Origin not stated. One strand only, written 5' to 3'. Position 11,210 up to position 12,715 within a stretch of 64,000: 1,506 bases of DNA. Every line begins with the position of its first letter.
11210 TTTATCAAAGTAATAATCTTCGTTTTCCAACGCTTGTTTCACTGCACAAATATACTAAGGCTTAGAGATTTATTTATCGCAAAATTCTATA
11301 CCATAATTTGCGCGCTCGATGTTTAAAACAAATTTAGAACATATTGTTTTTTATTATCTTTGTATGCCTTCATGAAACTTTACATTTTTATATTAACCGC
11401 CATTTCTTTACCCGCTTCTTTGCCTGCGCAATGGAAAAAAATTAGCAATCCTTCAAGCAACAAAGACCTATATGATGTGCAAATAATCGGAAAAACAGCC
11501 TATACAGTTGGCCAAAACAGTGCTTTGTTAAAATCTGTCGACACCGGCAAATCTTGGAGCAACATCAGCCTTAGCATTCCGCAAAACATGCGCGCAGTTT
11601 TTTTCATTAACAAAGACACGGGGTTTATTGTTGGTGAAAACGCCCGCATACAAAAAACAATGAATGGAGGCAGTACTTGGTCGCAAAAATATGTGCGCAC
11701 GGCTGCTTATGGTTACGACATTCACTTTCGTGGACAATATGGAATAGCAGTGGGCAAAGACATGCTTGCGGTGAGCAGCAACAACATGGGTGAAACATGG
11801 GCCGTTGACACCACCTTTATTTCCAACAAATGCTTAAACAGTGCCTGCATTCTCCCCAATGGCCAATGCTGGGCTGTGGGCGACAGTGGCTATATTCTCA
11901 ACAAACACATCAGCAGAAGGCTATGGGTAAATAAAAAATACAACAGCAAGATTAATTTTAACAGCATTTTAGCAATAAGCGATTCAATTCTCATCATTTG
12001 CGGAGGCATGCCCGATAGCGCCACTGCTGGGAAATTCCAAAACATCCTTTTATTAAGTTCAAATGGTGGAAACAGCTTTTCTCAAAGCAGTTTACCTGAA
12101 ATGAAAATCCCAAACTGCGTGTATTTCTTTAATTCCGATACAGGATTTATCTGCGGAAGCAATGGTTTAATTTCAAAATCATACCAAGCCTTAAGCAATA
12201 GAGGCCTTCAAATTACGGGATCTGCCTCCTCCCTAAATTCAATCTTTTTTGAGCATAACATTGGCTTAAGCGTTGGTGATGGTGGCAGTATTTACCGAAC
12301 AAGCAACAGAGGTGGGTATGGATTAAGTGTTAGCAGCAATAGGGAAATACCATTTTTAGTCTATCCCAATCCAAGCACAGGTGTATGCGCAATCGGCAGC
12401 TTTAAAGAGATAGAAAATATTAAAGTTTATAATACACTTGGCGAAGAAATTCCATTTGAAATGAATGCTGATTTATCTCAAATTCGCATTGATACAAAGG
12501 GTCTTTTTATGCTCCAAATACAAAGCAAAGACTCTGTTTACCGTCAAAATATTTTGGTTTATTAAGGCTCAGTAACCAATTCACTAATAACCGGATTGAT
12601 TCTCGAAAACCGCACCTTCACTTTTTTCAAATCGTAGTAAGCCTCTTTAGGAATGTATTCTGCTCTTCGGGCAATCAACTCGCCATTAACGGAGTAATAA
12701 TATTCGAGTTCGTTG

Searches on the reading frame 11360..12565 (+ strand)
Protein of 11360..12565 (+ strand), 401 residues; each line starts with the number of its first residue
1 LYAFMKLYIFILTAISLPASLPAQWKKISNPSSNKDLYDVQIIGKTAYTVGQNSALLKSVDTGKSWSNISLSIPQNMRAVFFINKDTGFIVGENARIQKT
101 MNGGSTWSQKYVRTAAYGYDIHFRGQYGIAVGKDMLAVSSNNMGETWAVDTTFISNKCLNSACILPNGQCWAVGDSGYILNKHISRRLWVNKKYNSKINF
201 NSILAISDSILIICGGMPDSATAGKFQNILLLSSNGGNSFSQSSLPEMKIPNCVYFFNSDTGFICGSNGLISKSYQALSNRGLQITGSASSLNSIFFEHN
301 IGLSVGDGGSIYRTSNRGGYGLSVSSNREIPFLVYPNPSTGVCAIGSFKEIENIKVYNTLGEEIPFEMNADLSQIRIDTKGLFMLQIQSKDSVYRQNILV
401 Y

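Call 64: search_protein_families(library=pfam, proteins=[window:11360-12565:+], max_evalue=0.0001)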
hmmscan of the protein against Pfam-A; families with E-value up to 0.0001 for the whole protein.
window:11360-12565:+ (401 aa): 2 families
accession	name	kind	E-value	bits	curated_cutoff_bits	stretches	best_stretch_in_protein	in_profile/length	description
PF14870.12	PSII_BNR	-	1.7e-17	64.1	27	1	65-148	8-95/303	Photosynthesis system II assembly factor YCF48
PF18962.6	Por_Secre_tail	-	5.5e-06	27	27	1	334-396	1-71/75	Secretion system C-terminal sorting domain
